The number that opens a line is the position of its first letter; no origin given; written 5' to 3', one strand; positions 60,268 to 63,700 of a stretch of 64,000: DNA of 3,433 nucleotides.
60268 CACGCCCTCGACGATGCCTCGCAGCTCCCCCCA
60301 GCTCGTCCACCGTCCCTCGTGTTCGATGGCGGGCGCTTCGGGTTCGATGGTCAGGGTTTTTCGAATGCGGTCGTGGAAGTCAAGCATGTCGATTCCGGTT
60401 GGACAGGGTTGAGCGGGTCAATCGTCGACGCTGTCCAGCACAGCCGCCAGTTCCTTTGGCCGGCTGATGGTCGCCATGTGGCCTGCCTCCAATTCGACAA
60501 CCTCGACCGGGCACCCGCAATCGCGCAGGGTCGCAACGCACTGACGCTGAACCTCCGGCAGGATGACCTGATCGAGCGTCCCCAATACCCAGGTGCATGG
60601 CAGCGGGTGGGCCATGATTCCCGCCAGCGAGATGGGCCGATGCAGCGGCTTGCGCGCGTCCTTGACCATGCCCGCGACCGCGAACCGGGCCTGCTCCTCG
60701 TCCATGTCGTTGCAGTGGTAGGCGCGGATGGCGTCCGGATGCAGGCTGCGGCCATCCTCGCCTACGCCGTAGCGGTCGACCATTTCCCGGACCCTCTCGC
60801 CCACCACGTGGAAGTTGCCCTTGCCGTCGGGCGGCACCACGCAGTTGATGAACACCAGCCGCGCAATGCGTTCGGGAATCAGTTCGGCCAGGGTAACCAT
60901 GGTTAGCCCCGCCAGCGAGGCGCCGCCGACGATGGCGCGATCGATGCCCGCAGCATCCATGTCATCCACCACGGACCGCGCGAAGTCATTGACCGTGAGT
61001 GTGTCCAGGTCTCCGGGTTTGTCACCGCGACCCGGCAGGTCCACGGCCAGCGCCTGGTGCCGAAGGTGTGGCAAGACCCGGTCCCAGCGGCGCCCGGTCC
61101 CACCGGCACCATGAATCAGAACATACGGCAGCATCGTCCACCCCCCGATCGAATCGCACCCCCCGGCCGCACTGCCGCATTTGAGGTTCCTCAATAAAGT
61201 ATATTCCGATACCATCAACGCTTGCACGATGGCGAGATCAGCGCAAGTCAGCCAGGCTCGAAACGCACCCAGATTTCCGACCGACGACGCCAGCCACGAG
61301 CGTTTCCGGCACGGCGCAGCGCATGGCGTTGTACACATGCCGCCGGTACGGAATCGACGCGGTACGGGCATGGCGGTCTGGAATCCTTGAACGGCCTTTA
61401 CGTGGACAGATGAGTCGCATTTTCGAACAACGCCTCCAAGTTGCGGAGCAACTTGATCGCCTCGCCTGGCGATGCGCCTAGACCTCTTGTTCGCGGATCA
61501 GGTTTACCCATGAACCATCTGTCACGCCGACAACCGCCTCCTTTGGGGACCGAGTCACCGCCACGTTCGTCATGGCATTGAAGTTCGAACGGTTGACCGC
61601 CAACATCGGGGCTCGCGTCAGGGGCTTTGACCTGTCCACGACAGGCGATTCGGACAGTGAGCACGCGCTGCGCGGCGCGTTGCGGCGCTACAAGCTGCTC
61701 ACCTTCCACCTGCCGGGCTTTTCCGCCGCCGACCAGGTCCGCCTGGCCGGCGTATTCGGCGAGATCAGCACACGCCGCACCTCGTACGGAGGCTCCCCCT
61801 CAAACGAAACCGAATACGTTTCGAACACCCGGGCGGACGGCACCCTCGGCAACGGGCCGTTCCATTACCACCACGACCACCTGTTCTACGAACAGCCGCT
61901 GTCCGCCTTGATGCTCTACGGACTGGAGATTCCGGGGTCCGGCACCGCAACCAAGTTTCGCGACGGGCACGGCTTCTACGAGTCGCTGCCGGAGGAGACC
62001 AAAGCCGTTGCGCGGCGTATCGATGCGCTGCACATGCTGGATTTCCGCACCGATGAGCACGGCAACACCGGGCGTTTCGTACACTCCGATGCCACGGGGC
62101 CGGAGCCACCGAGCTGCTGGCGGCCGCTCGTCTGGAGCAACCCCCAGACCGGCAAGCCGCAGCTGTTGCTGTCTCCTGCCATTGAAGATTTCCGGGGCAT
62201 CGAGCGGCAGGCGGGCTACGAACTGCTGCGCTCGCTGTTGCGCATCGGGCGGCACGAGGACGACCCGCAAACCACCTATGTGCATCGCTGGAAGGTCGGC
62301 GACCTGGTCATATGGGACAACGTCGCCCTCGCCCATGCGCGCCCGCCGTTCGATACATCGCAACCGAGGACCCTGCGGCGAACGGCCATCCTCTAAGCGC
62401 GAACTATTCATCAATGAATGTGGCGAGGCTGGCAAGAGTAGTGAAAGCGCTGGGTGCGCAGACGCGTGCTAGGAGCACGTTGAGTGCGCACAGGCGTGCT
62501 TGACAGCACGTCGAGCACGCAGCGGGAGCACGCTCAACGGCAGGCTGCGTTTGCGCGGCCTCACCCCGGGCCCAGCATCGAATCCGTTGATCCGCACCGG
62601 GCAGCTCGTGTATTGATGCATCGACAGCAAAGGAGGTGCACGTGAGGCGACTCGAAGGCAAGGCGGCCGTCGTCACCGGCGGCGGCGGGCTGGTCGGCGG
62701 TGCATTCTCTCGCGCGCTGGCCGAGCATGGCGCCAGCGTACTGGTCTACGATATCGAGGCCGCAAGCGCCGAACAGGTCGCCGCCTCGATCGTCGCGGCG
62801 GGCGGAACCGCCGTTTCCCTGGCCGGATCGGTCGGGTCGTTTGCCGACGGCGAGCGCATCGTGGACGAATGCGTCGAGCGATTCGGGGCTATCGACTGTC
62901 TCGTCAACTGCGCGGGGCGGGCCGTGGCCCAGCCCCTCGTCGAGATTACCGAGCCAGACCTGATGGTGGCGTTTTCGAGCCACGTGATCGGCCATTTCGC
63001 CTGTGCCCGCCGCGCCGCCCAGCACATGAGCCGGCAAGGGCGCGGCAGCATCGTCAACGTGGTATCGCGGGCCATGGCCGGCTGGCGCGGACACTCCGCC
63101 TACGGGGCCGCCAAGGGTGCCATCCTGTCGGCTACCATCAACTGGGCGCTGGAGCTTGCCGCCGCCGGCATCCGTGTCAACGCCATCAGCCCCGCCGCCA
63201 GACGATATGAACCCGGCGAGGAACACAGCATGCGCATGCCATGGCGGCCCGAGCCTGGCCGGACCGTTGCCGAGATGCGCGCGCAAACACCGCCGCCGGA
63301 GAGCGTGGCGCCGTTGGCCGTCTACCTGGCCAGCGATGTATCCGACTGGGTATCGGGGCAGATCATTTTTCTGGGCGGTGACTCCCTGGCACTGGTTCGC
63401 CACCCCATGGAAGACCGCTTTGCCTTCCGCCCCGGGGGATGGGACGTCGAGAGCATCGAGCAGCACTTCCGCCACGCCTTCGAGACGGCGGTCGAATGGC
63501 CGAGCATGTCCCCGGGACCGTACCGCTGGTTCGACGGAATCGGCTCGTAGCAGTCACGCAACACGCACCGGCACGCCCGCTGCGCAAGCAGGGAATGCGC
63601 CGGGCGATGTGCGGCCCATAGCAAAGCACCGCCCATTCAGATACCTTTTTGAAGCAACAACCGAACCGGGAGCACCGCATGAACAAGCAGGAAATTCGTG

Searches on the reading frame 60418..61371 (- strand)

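Call 72: search_protein_families(library=pfam, proteins=[window:60418-61371:-], max_evalue=0.001)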
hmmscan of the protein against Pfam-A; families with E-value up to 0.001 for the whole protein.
window:60418-61371:- (317 aa): 2 families
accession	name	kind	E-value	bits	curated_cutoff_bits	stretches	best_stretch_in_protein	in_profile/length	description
PF12697.13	Abhydrolase_6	-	2.5e-19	71.2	26.3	1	84-310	2-216/217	Alpha/beta hydrolase family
PF00561.26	Abhydrolase_1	-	8.1e-14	52.3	25.8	1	84-177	4-102/245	alpha/beta hydrolase fold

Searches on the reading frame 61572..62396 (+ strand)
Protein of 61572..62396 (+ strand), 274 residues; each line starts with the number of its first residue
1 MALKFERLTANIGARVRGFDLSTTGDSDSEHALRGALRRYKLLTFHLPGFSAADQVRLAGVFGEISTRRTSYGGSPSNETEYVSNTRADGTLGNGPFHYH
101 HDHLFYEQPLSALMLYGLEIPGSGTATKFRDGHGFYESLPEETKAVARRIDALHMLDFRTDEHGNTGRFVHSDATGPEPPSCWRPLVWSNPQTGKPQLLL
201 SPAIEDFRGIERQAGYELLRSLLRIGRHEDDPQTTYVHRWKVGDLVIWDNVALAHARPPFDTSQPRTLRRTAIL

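Call 72: search_protein_families(library=pfam, proteins=[window:61572-62396:+], max_evalue=0.001)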
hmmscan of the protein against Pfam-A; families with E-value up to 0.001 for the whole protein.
window:61572-62396:+ (274 aa): 1 family
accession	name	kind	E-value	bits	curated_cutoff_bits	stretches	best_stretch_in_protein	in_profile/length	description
PF02668.22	TauD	-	1e-42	147.3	27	1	5-271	2-266/267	Taurine catabolism dioxygenase TauD, TfdA family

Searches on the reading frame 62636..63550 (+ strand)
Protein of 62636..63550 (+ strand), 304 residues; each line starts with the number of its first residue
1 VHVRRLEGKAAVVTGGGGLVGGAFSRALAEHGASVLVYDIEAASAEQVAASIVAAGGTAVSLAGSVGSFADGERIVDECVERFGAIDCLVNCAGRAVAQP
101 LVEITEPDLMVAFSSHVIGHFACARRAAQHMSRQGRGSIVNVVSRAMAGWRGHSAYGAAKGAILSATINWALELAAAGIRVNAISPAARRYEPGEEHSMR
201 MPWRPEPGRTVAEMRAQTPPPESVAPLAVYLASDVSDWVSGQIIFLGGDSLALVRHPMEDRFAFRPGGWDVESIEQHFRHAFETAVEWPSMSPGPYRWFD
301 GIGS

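Call 72: search_protein_families(library=pfam, proteins=[window:62636-63550:+], max_evalue=0.001)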
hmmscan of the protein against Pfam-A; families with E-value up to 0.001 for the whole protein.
window:62636-63550:+ (304 aa): 4 families
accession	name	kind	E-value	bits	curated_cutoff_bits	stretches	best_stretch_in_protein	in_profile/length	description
PF13561.12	adh_short_C2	-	3.8e-39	135.1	27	1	21-246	9-231/236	Enoyl-(Acyl carrier protein) reductase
PF00106.31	adh_short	-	5.7e-37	127.5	26.6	1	9-187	1-180/195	short chain dehydrogenase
PF08659.16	KR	-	2e-06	28.3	22.6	1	12-161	4-154/180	KR domain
PF01370.27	Epimerase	-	0.00061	19.7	20.9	0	12-153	2-124/240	NAD dependent epimerase/dehydratase family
